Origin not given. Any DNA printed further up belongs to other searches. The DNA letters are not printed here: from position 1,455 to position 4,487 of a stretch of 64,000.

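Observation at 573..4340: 1255-aa lipoprotein with an acidic tandem-repeat linker and about 25 ankyrin repeats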

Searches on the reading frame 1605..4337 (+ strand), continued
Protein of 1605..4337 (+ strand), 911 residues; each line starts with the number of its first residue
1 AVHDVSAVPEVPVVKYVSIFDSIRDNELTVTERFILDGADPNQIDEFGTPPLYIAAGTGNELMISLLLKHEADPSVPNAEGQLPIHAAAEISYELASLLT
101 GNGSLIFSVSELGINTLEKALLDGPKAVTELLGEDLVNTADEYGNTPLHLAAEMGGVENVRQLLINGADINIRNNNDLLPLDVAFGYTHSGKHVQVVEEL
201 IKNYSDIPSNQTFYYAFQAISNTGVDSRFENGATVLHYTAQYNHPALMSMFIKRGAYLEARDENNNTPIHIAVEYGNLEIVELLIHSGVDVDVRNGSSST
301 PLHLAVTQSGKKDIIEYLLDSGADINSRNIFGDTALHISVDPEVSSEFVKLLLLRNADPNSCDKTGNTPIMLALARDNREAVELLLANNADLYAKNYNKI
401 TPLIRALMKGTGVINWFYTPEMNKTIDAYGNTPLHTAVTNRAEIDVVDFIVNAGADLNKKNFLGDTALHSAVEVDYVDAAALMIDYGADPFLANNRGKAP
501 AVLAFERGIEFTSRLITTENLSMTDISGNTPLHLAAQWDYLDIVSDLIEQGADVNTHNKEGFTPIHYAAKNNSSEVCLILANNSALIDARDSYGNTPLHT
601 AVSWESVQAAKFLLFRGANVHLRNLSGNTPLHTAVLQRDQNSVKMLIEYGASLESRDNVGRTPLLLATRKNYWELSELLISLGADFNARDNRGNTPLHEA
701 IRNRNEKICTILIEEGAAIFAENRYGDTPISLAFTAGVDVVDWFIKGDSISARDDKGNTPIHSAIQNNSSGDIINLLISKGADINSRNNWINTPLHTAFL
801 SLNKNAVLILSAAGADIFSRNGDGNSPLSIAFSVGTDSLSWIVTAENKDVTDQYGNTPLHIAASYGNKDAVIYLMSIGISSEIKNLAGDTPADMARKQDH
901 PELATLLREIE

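Call 44: list_cluster_members(proteins=[P0135, P0138, P0125, P0141, P0166, P0152])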
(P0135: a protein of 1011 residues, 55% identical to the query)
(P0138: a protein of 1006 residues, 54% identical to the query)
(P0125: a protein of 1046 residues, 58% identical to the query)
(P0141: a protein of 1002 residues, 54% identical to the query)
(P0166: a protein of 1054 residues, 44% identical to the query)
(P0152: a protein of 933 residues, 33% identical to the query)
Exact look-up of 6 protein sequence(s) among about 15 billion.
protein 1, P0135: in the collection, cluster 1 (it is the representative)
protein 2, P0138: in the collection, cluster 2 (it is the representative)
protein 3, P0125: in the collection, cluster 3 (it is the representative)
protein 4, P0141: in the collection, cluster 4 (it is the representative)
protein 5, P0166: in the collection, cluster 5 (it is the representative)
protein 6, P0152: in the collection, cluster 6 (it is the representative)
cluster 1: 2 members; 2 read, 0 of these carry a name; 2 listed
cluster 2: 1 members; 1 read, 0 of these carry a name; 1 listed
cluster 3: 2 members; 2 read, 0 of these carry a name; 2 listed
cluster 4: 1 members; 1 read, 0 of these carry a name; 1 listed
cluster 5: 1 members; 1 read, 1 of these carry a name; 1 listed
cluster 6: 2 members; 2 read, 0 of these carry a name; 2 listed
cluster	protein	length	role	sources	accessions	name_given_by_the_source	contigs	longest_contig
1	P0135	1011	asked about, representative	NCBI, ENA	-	-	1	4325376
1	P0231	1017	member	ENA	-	-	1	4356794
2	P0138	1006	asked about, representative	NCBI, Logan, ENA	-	-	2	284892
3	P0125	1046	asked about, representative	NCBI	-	-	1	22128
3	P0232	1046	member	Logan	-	-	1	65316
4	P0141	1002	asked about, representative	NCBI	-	-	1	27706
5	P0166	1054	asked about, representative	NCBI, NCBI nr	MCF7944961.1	MAG: ankyrin repeat domain-containing protein [Spirochaetia bacterium] | ankyrin repeat domain-containing protein [Spirochaetia bacterium]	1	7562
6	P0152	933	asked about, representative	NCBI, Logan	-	-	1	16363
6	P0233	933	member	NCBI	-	-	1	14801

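Call 50: search_solved_structures(query=A1, max_evalue=1e-20)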
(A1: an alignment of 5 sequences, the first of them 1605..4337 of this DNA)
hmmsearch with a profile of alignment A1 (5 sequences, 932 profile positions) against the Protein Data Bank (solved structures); distinct sequences matched with E-value up to 1e-20: 359 (the best 60 are shown).
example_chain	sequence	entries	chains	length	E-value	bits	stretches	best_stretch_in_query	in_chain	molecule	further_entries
6mol_A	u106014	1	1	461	6.5e-163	547.1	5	256-365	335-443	Monoextended DARPin R12 (M_R12)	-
5y4d_A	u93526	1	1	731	7.7e-128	431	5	549-741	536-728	Ankyrin-1,Ankyrin-2,Ankyrin-2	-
4rlv_A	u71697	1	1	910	9.8e-123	414.1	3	253-699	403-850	Ankyrin-1, Ankyrin-2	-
7tw3_G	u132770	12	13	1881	3.6e-121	408.9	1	584-739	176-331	Ankyrin-1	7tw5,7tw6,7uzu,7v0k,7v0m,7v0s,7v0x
5vkq_A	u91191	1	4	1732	1.7e-109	370.3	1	678-894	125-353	No mechanoreceptor potential C isoform L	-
5leb_A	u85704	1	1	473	1.1e-97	331.2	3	256-365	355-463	DDD_D12_06_D12_06_D12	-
5le2_A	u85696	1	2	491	1.7e-97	330.6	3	252-423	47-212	DDD_D12_15_D12_15_D12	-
5lec_A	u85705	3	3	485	2.3e-96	326.8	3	256-365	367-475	DDD_D12_12_D12_12_D12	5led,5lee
9goa_A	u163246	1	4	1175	8.4e-86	291.9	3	573-735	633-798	Alpha-latrotoxin-Lt1a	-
9go9_A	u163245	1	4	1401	1.4e-85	291.1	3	573-735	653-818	Alpha-latrotoxin-Lt1a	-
7ptx_A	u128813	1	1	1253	3.1e-84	286.7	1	550-792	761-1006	Alpha-latrocrustotoxin-Lt1a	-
6mok_A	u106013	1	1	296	2.9e-72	247.1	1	257-365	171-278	Dimeric DARPin ANR7 (A_distance_r7)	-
6f5e_A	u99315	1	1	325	2.9e-71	243.8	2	252-375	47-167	DD_D12_10_47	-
5le9_A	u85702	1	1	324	6.2e-71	242.7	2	259-406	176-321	DD_Off7_09_3G124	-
5lel_A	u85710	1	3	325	1.8e-70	241.1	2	259-406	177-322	DD_Off7_10_3G124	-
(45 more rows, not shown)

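Call 61: find_encoding_contigs(protein=P0135, flank=5000, max_places=2)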
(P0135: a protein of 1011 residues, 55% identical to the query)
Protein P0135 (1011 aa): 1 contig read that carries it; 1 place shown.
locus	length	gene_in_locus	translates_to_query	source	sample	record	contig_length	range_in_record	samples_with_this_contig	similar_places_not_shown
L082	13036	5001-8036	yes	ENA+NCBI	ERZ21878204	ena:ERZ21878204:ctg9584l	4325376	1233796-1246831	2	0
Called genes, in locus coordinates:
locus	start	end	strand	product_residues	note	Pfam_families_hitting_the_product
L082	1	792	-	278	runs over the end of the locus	PF00753:Lactamase_B, PF23023:Anti-Pycsar_Apyc1 (weak), PF13483:Lactamase_B_3 (weak), PF12706:Lactamase_B_2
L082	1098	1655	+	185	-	PF00156:Pribosyltran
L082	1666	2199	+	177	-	PF00156:Pribosyltran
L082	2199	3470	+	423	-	PF00709:Adenylsucc_synt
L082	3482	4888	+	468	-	PF00206:Lyase_1, PF10397:ADSL_C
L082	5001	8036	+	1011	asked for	PF12796:Ank_2, PF12796:Ank_2, PF13857:Ank_5, PF12796:Ank_2, PF12796:Ank_2, PF12796:Ank_2, PF12796:Ank_2, PF00023:Ank, +24 more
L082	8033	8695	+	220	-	PF00702:Hydrolase, PF13419:HAD_2 (faint)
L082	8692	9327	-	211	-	-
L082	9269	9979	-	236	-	PF08713:DNA_alkylation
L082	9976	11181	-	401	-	PF01411:tRNA-synt_2c (weak), PF07973:tRNA_SAD (weak)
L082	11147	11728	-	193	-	PF12804:NTP_transf_3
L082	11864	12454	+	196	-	PF20362:DUF6657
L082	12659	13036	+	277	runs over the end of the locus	PF00005:ABC_tran, PF13304:AAA_21 (weak)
